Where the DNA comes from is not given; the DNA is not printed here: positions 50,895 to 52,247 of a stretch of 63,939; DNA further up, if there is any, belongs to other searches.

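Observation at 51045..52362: TPP riboswitch controlling an uncharacterised PurM/HypE-like (AIR-synthase-related) gene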

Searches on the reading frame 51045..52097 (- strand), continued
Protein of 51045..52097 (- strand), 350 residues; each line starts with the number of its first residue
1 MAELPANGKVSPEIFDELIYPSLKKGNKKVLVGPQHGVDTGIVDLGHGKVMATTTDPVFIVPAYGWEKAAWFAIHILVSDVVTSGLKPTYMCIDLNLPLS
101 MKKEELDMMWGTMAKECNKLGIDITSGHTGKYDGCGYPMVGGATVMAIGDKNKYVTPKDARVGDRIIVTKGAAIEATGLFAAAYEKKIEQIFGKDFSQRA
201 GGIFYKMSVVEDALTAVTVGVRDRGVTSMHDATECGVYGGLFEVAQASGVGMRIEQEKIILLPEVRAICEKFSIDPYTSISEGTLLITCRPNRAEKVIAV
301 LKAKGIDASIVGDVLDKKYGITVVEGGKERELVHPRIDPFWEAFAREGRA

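Call 91: find_encoding_contigs(protein=P0186, flank=8000, max_places=3)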
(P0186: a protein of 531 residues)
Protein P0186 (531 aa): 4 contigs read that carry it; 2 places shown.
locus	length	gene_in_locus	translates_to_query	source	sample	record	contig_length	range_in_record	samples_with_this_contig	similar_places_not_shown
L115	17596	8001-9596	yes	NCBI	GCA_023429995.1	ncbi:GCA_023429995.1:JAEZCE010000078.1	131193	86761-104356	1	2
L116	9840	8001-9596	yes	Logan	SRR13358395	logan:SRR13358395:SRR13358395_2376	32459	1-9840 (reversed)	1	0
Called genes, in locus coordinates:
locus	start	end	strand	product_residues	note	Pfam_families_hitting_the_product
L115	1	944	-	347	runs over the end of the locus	PF00072:Response_reg, PF01339:CheB_methylest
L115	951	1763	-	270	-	PF03705:CheR_N, PF01739:CheR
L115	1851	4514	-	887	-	PF00672:HAMP, PF00989:PAS (faint), PF08448:PAS_4 (weak), PF13426:PAS_9 (weak), PF18947:HAMP_2, PF00015:MCPsignal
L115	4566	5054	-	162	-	PF01584:CheW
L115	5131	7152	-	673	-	PF01627:Hpt, PF07194:P2, PF02895:H-kinase_dim, PF02518:HATPase_c, PF01584:CheW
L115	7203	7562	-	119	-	PF00072:Response_reg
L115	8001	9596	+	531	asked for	PF00586:AIRS, PF02769:AIRS_C, PF10120:ThiN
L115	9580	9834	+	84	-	-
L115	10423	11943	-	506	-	PF16286:DUF4932 (weak)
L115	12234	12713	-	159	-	PF00885:DMRL_synthase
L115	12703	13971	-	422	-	PF00926:DHBP_synthase, PF00925:GTP_cyclohydro2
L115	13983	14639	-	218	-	PF00677:Lum_binding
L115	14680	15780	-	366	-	PF00383:dCMP_cyt_deam_1, PF14437:MafB19-deam, PF01872:RibD_C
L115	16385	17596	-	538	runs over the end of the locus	PF05524:PEP-utilisers_N, PF00391:PEP-utilizers, PF02896:PEP-utilizers_C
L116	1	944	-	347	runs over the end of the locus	PF00072:Response_reg, PF01339:CheB_methylest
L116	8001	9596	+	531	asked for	PF00586:AIRS, PF02769:AIRS_C, PF10120:ThiN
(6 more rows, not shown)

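Call 92: search_protein_families(library=ncbifam, proteins=[L111:6990-7877:-, L113:439-1326:-, L114:9632-10435:+, L115:9580-9834:+, P0195, P0125, P0142, P0186], max_evalue=0.00001)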
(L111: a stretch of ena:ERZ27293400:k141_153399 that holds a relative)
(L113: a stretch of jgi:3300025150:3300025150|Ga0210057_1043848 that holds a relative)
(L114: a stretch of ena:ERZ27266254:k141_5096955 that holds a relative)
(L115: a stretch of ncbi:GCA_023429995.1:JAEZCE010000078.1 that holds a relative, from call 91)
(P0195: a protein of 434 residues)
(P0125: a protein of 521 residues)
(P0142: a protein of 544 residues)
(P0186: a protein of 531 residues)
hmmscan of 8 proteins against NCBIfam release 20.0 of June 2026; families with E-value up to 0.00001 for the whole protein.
L111:6990-7877:- (295 aa): 14 families
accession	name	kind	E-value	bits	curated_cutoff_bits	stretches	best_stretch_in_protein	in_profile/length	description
TIGR01379.1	thiL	equivalog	2.1e-57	194.6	184.15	1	32-294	39-320/320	thiamine-phosphate kinase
NF004353.0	PRK05731.2-2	equivalog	3.9e-51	174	301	1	4-295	2-303/311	thiamine-phosphate kinase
NF004351.0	PRK05731.1-4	equivalog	1e-41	143.1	324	1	31-295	51-320/321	thiamine-phosphate kinase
NF004354.0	PRK05731.2-3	equivalog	1.6e-28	99.9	204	1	56-285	52-266/273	thiamine-phosphate kinase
NF004350.0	PRK05731.1-1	equivalog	6.6e-25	87.7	441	1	34-257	45-275/325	thiamine-phosphate kinase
TIGR00476.1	selD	equivalog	7.6e-17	61.5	125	1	49-231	72-262/311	selenide, water dikinase SelD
TIGR04049.1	AIR_rel_sll0787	hypoth_equivalog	5.6e-14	51.9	321.3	1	48-227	70-248/318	sll0787 family AIR synthase-like protein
TIGR02124.1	hypE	equivalog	5.4e-13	48.6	251.6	1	54-245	66-268/332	hydrogenase expression/formation protein HypE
NF010705.0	PRK14105.1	equivalog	3.2e-12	46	291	1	47-158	71-186/345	selenide, water dikinase SelD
TIGR04050.1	MSMEG_0567_Cter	hypoth_equivalog_domain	9.9e-12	44.9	312.2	1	49-224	59-230/296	MSMEG_0567/sll0787 family protein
TIGR03267.1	methan_mark_2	hypoth_equivalog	6.9e-09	35.2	365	1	49-226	73-252/323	methanogenesis marker 2 protein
NF002098.0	PRK00943.1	equivalog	6.7e-08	31.8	299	1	32-227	64-262/347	selenide, water dikinase SelD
NF002290.1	PRK01213.1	equivalog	5.9e-07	28.1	648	1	48-220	451-642/723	phosphoribosylformylglycinamidine synthase subunit PurL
TIGR01736.1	FGAM_synth_II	equivalog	3.4e-06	25.7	525.75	1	48-221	447-640/718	phosphoribosylformylglycinamidine synthase subunit PurL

L113:439-1326:- (295 aa): 14 families
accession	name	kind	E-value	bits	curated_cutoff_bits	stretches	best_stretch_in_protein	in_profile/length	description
TIGR01379.1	thiL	equivalog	2.1e-57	194.6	184.15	1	32-294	39-320/320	thiamine-phosphate kinase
NF004353.0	PRK05731.2-2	equivalog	3.9e-51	174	301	1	4-295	2-303/311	thiamine-phosphate kinase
NF004351.0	PRK05731.1-4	equivalog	1e-41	143.1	324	1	31-295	51-320/321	thiamine-phosphate kinase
NF004354.0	PRK05731.2-3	equivalog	1.6e-28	99.9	204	1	56-285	52-266/273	thiamine-phosphate kinase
NF004350.0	PRK05731.1-1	equivalog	6.6e-25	87.7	441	1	34-257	45-275/325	thiamine-phosphate kinase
TIGR00476.1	selD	equivalog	7.6e-17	61.5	125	1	49-231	72-262/311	selenide, water dikinase SelD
TIGR04049.1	AIR_rel_sll0787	hypoth_equivalog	5.6e-14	51.9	321.3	1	48-227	70-248/318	sll0787 family AIR synthase-like protein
TIGR02124.1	hypE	equivalog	5.4e-13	48.6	251.6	1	54-245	66-268/332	hydrogenase expression/formation protein HypE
NF010705.0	PRK14105.1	equivalog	3.2e-12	46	291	1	47-158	71-186/345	selenide, water dikinase SelD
TIGR04050.1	MSMEG_0567_Cter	hypoth_equivalog_domain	9.9e-12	44.9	312.2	1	49-224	59-230/296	MSMEG_0567/sll0787 family protein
TIGR03267.1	methan_mark_2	hypoth_equivalog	6.9e-09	35.2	365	1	49-226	73-252/323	methanogenesis marker 2 protein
NF002098.0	PRK00943.1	equivalog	6.7e-08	31.8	299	1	32-227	64-262/347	selenide, water dikinase SelD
NF002290.1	PRK01213.1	equivalog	5.9e-07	28.1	648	1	48-220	451-642/723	phosphoribosylformylglycinamidine synthase subunit PurL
TIGR01736.1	FGAM_synth_II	equivalog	3.4e-06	25.7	525.75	1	48-221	447-640/718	phosphoribosylformylglycinamidine synthase subunit PurL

L114:9632-10435:+ (268 aa): 6 families
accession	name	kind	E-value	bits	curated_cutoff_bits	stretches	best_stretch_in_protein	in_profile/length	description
NF001138.1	PRK00143.1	equivalog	4.8e-100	334.9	284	1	12-267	1-256/345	tRNA 2-thiouridine(34) synthase MnmA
TIGR00420.1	trmU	equivalog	2.2e-86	289.9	236.95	1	12-267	2-261/351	tRNA 2-thiouridine(34) synthase MnmA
NF011258.0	PRK14664.1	equivalog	3.2e-61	207.4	680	1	10-266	5-254/362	tRNA 2-thiouridine(34) synthase MnmA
NF011259.0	PRK14665.1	equivalog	9e-55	186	364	1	12-264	7-265/360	tRNA 2-thiouridine(34) synthase MnmA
TIGR00268.2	TIGR00268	equivalog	4.3e-06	26.2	150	0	11-79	14-74/259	ATP-dependent sacrificial sulfur transferase LarE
NF010587.0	PRK13980.1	equivalog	7.2e-06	25.4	255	0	11-83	32-96/267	NAD+ synthase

L115:9580-9834:+ (84 aa): 0 families

P0195 (434 aa): 6 families
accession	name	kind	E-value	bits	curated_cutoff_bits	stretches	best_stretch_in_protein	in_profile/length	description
TIGR02124.1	hypE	equivalog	8.7e-17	61.1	251.6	1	101-197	208-306/332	hydrogenase expression/formation protein HypE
TIGR01379.1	thiL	equivalog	1.4e-11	43.9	184.15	1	15-207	126-309/320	thiamine-phosphate kinase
NF004351.0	PRK05731.1-4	equivalog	4e-07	29.5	324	1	29-168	154-283/321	thiamine-phosphate kinase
NF010705.0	PRK14105.1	equivalog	8.8e-07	28.1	291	1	12-193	142-328/345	selenide, water dikinase SelD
TIGR00476.1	selD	equivalog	1.1e-06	28.1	125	1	13-149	142-264/311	selenide, water dikinase SelD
NF002098.0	PRK00943.1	equivalog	4.7e-06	25.8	299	0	98-147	217-266/347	selenide, water dikinase SelD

P0125 (521 aa): 8 families
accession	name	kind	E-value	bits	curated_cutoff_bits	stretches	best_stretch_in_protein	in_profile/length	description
NF006346.0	PRK08573.1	equivalog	3.1e-30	105.3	528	1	345-514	272-447/450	bifunctional hydroxymethylpyrimidine kinase/phosphomethylpyrimidine kinase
TIGR02124.1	hypE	equivalog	3.8e-21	75.4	251.6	1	39-310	35-305/332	hydrogenase expression/formation protein HypE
TIGR01379.1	thiL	equivalog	1.2e-16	60.7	184.15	1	66-313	58-302/320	thiamine-phosphate kinase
NF004353.0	PRK05731.2-2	equivalog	7.4e-12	45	301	1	65-316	51-288/311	thiamine-phosphate kinase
TIGR00476.1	selD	equivalog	9.4e-10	38.2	125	1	77-258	85-259/311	selenide, water dikinase SelD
NF010705.0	PRK14105.1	equivalog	1.2e-08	34.3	291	1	95-308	105-329/345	selenide, water dikinase SelD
TIGR03267.1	methan_mark_2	hypoth_equivalog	1.2e-07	31.1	365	1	104-313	110-303/323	methanogenesis marker 2 protein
NF004351.0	PRK05731.1-4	equivalog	9.2e-07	28.3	324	1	77-319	83-311/321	thiamine-phosphate kinase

P0142 (544 aa): 15 families
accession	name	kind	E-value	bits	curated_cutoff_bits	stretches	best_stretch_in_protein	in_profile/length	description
NF006346.0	PRK08573.1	equivalog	9.4e-35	120.2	528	1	9-188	272-448/450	bifunctional hydroxymethylpyrimidine kinase/phosphomethylpyrimidine kinase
TIGR02124.1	hypE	equivalog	8.9e-31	107.1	251.6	1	262-520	63-316/332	hydrogenase expression/formation protein HypE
TIGR01379.1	thiL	equivalog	1e-27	97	184.15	1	230-519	22-307/320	thiamine-phosphate kinase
TIGR00476.1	selD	equivalog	2.3e-24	86.2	125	1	217-458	30-259/311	selenide, water dikinase SelD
NF010705.0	PRK14105.1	equivalog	2.9e-19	69.1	291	1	264-509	77-330/345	selenide, water dikinase SelD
NF004351.0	PRK05731.1-4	equivalog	5.9e-17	61.7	324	1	230-474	36-271/321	thiamine-phosphate kinase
NF004353.0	PRK05731.2-2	equivalog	8.3e-16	58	301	1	230-509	17-281/311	thiamine-phosphate kinase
NF002098.0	PRK00943.1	equivalog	6.3e-15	54.9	299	1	222-450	39-255/347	selenide, water dikinase SelD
TIGR03267.1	methan_mark_2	hypoth_equivalog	2.5e-14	53.1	365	1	232-511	44-301/323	methanogenesis marker 2 protein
TIGR01736.1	FGAM_synth_II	equivalog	2e-13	49.5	525.75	1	230-449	416-640/718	phosphoribosylformylglycinamidine synthase subunit PurL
TIGR04049.1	AIR_rel_sll0787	hypoth_equivalog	3.6e-12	46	321.3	1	264-510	75-295/318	sll0787 family AIR synthase-like protein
NF002290.1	PRK01213.1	equivalog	3.4e-11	42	648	1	231-505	422-689/723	phosphoribosylformylglycinamidine synthase subunit PurL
NF004354.0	PRK05731.2-3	equivalog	1.4e-07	31.2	204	1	259-330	44-115/273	thiamine-phosphate kinase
NF004350.0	PRK05731.1-1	equivalog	3.2e-07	29.5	441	1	268-412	68-206/325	thiamine-phosphate kinase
TIGR04050.1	MSMEG_0567_Cter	hypoth_equivalog_domain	1.7e-06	27.7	312.2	1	246-458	44-234/296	MSMEG_0567/sll0787 family protein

P0186 (531 aa): 14 families
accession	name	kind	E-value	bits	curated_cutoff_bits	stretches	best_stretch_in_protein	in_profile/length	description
TIGR02124.1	hypE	equivalog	9.1e-29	100.5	251.6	1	34-314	35-312/332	hydrogenase expression/formation protein HypE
TIGR01379.1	thiL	equivalog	1.2e-25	90.2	184.15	1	45-317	38-308/320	thiamine-phosphate kinase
NF004353.0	PRK05731.2-2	equivalog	1.5e-20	73.5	301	1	30-320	17-294/311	thiamine-phosphate kinase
NF006346.0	PRK08573.1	equivalog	1.7e-19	69.9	528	1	351-522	269-448/450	bifunctional hydroxymethylpyrimidine kinase/phosphomethylpyrimidine kinase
TIGR00476.1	selD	equivalog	7e-19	68.2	125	1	14-255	23-259/311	selenide, water dikinase SelD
NF004351.0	PRK05731.1-4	equivalog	1.1e-16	60.8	324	1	16-271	24-271/321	thiamine-phosphate kinase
NF002098.0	PRK00943.1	equivalog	7.2e-13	48.1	299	1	20-249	37-257/347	selenide, water dikinase SelD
NF010705.0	PRK14105.1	equivalog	5.7e-11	41.9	291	1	31-308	46-332/345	selenide, water dikinase SelD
TIGR04049.1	AIR_rel_sll0787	hypoth_equivalog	1.6e-10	40.6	321.3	1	30-317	41-303/318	sll0787 family AIR synthase-like protein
TIGR01736.1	FGAM_synth_II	equivalog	5.5e-10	38.2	525.75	0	32-243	418-637/718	phosphoribosylformylglycinamidine synthase subunit PurL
NF002290.1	PRK01213.1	equivalog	1.1e-09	37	648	1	32-303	423-690/723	phosphoribosylformylglycinamidine synthase subunit PurL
NF004350.0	PRK05731.1-1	equivalog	3.4e-08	32.8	441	1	30-317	26-311/325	thiamine-phosphate kinase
TIGR03267.1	methan_mark_2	hypoth_equivalog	5e-08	32.4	365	1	30-316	42-309/323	methanogenesis marker 2 protein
NF004354.0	PRK05731.2-3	equivalog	2.5e-06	27.1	204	1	46-123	32-109/273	thiamine-phosphate kinase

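Call 94: find_homologous_proteins(query=P0125, max_evalue=1e-20)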
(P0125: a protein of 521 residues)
Query P0125 (521 aa): 5442 proteins with E <= 1e-20 among 8000 candidates; the best 120 are listed.
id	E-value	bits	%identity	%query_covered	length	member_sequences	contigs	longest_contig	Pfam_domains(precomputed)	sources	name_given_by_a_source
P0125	0.0e+0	1175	100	100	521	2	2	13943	PF10120.15,PF00586.30,PF02769.28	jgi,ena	-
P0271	5.2e-291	984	84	100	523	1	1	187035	PF10120.15,PF00586.30,PF02769.28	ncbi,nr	ncbi:Bifunctional thiamine biosynthesis protein ThiDN [Candidatus Norongarragalina meridionalis]|nr:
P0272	3.2e-252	856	72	100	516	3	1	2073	PF10120.15,PF00586.30,PF02769.28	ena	-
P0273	2.2e-139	484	64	65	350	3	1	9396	PF00586.30,PF02769.28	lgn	-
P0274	1.9e-138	481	64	66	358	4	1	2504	PF00586.30,PF02769.28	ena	-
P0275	3.0e-138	480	62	65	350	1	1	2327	PF00586.30,PF02769.28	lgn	-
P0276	7.0e-138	479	62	65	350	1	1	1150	PF00586.30,PF02769.28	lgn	-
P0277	1.4e-137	478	62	65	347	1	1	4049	PF00586.30,PF02769.28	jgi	jgi:hydrogenase maturation factor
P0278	6.0e-137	476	58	70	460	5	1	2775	PF02581.24,PF00586.30,PF02769.28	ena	-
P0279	5.0e-136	473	62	65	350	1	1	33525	PF00586.30,PF02769.28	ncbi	-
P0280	5.8e-136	472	61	64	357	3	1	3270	PF00586.30,PF02769.28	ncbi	-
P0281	3.6e-135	470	61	65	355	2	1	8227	PF00586.30,PF02769.28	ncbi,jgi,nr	ncbi:AIR synthase family protein [Patescibacteria group bacterium]|nr:AIR synthase family protein [P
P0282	3.7e-135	470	62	65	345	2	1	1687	PF00586.30,PF02769.28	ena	-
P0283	7.2e-135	469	60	65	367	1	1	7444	PF00586.30,PF02769.28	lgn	-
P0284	3.1e-134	467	62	64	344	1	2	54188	PF00586.30,PF02769.28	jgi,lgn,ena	-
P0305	3.2e-132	460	62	64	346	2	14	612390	PF00586.30,PF02769.28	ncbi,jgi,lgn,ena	-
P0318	2.3e-131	457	61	65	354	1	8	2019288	PF00586.30,PF02769.28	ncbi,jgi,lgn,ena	jgi:hydrogenase expression/formation protein HypE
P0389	3.2e-129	450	60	64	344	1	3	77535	PF00586.30,PF02769.28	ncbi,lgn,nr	ncbi:MAG: AIR synthase family protein [Candidatus Omnitrophica bacterium]|nr:AIR synthase family pro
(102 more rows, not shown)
